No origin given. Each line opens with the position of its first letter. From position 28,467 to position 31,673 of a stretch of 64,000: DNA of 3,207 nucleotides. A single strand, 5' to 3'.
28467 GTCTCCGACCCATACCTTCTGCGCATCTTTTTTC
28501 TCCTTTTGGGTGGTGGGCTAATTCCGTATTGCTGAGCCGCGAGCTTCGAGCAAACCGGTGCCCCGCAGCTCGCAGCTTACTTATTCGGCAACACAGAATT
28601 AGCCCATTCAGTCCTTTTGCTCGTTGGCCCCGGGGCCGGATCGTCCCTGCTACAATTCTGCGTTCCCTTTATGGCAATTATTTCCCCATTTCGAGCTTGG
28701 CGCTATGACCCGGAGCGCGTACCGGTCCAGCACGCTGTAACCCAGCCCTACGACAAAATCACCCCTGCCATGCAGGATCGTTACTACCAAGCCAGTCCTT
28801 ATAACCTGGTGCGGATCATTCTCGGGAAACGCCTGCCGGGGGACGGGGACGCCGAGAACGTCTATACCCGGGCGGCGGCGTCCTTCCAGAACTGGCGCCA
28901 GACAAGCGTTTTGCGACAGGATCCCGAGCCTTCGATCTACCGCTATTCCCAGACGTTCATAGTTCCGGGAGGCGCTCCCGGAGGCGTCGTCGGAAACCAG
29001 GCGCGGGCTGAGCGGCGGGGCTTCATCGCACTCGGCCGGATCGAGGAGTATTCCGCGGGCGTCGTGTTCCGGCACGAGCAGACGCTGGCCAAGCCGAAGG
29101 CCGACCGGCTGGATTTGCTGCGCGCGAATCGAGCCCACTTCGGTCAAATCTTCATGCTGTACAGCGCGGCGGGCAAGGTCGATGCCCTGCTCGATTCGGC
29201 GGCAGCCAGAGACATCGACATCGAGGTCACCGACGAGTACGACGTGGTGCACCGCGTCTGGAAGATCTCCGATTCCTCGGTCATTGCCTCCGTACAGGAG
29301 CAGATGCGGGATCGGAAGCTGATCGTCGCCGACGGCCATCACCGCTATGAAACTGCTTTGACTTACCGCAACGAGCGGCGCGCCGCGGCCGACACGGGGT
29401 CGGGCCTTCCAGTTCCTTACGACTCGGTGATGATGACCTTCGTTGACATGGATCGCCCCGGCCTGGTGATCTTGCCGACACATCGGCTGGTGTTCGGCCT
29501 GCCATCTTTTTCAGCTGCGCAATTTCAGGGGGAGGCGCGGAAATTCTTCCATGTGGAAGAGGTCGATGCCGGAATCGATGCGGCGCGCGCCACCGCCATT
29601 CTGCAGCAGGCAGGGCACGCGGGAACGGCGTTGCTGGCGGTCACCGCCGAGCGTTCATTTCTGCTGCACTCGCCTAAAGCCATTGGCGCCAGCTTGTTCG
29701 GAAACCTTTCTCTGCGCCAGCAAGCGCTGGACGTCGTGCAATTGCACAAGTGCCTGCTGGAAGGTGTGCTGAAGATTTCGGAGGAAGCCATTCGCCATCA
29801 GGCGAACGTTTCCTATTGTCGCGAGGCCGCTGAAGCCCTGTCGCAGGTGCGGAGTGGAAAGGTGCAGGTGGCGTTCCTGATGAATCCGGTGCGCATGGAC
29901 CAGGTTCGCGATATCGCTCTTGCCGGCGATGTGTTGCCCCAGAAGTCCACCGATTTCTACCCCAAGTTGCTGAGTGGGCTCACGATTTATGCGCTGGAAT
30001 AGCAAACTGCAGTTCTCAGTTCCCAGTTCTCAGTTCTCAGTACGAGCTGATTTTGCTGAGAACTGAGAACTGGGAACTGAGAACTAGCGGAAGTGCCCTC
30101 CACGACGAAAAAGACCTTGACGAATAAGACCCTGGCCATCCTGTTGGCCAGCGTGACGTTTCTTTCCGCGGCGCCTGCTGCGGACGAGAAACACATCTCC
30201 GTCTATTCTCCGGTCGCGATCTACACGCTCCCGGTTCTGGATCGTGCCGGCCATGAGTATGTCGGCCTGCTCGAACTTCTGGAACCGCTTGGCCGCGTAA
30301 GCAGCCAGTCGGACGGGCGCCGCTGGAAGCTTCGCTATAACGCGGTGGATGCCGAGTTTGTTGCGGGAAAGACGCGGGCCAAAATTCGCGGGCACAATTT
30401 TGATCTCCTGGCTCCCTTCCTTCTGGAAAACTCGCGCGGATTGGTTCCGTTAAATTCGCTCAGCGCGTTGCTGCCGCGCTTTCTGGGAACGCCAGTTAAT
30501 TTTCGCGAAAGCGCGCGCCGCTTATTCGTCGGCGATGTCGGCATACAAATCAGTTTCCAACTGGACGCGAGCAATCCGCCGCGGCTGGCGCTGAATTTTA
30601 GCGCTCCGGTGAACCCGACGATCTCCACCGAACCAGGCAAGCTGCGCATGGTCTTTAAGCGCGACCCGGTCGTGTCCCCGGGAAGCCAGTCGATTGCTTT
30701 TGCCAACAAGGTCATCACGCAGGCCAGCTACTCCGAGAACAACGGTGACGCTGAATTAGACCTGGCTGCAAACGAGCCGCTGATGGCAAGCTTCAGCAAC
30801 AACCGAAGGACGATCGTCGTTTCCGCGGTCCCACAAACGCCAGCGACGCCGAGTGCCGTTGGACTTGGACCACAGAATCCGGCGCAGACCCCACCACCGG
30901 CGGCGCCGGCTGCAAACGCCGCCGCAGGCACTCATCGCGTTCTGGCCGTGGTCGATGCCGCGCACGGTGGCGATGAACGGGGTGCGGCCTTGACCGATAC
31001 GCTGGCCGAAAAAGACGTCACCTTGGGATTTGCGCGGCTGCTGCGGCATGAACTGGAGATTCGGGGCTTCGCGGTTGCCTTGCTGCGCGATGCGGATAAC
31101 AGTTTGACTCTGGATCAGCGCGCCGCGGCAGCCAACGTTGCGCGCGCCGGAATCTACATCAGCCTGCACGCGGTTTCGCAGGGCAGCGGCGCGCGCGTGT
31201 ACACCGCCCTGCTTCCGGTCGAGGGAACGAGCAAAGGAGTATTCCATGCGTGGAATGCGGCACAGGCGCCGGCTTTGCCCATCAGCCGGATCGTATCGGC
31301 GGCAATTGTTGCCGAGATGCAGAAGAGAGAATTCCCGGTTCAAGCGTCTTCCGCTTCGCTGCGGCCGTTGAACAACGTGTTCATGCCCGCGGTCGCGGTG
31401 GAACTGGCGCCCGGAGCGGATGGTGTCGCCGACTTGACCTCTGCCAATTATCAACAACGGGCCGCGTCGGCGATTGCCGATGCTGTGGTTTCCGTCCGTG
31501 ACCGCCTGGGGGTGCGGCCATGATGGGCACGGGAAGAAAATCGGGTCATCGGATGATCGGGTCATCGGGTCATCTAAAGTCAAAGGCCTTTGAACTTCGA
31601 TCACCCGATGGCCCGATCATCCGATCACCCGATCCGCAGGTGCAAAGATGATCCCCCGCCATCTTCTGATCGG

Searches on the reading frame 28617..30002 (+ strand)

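Call 7: search_protein_families(library=pfam, proteins=[window:28617-30002:+])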
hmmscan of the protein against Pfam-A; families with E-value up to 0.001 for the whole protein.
window:28617-30002:+ (461 aa): 1 family
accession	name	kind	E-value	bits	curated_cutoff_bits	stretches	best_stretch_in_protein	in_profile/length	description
PF06245.16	DUF1015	-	4.7e-82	276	25.8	1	22-352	1-307/325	Protein of unknown function (DUF1015)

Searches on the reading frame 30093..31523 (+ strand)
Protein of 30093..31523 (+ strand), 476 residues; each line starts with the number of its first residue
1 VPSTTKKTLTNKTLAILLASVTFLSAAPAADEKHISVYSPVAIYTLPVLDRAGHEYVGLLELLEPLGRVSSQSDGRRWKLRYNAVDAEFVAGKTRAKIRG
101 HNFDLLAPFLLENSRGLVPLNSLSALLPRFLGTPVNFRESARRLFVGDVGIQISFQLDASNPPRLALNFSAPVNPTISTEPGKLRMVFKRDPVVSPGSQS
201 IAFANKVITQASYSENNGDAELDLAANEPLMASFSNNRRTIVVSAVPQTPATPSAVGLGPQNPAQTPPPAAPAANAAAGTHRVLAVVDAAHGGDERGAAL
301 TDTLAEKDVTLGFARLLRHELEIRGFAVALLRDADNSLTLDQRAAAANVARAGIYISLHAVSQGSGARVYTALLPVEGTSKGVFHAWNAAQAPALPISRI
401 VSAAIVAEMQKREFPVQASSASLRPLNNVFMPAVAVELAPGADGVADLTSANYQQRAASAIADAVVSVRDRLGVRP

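Call 7: search_protein_families(library=pfam, proteins=[window:30093-31523:+])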
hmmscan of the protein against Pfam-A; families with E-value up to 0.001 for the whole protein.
window:30093-31523:+ (476 aa): 1 family
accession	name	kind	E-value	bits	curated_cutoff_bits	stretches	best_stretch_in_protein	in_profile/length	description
PF01520.23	Amidase_3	-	1.3e-25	90.9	27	1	286-465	2-172/174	N-acetylmuramoyl-L-alanine amidase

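Call 8: find_related_loci(query=window:30093-31523:+, collection=genome_contigs, flank=10000)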
Query window:30093-31523:+ (476 aa) in genome_contigs; peptide patterns used: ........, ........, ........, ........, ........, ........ (x = any residue, [..] = any of these).
599 stretches matched a pattern (row limit reached: there are more); 93 encode a relative of the query (tblastn E <= 1e-3); the best 80 are kept; 77 distinct loci.
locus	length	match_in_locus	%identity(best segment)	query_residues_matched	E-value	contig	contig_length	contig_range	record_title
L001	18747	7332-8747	89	1-475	0e+0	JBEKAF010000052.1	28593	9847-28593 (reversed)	MAG: Terriglobales bacterium isolate SPRUCE 106 SPRUCE_106_52, whole genome shotgun sequence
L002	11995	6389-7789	88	1-476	0e+0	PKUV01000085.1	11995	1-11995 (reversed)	MAG: Acidobacteriaceae bacterium isolate palsa_296 73.20120500_P39.11_contig_212, whole genome shotgun sequence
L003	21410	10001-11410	85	1-476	0e+0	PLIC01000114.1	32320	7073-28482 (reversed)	MAG: Acidobacteriaceae bacterium isolate bog_202 73.20110800_S1M.27_contig_1149, whole genome shotgun sequence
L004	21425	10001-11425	86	4-476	0e+0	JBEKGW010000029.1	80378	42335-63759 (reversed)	MAG: Terriglobales bacterium isolate SPRUCE 262 SPRUCE_262_29, whole genome shotgun sequence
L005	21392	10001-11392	85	8-475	0e+0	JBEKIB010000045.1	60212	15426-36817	MAG: Terriglobales bacterium isolate SPRUCE 290 SPRUCE_290_45, whole genome shotgun sequence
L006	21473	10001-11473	81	6-475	0e+0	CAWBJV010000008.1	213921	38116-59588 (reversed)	MAG: uncultured Acidobacteriaceae bacterium isolate MFD03346.bin.1.68 genome assembly, contig: contig_29691, whole genom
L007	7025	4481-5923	83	4-476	0e+0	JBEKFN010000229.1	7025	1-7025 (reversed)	MAG: Terriglobales bacterium isolate SPRUCE 230 SPRUCE_230_229, whole genome shotgun sequence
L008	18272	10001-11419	86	4-476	0e+0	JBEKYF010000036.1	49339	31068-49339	MAG: Terriglobales bacterium isolate SPRUCE 669 SPRUCE_669_36, whole genome shotgun sequence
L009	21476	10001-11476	82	6-475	0e+0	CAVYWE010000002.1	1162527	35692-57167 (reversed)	MAG: uncultured Acidobacteriaceae bacterium isolate MFD03346.bin.1.121 genome assembly, contig: contig_1210, whole genom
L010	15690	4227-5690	83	1-476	0e+0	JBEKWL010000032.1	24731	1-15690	MAG: Terriglobales bacterium isolate SPRUCE 627 SPRUCE_627_32, whole genome shotgun sequence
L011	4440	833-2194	86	16-475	0e+0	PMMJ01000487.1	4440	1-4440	MAG: Acidobacteriaceae bacterium isolate fen_85 73.20100900_E1D.30_contig_78011, whole genome shotgun sequence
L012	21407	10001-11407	82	16-475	0e+0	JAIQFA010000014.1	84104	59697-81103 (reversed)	MAG: Terriglobia bacterium isolate SRVP_18 SR-VP_26_10_2019_B_40cm_scaffold_329, whole genome shotgun sequence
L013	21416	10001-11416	83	6-476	0e+0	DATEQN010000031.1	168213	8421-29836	MAG TPA_asm: Terriglobales bacterium isolate SMAG_U9048 k141_1278231, whole genome shotgun sequence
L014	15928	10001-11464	80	4-476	0e+0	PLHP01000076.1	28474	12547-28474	MAG: Acidobacteriaceae bacterium isolate bog_207 73.20110800_S1M.73_contig_3647, whole genome shotgun sequence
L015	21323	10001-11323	85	31-476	0e+0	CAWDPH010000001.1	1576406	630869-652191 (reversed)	MAG: uncultured Acidobacteriaceae bacterium isolate MFD09222.bin.1.150 genome assembly, contig: contig_28546, whole geno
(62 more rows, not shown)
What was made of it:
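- On Cyanobacterial STRR: The architecture is met, but the host is Acidobacteriaceae (call 8).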
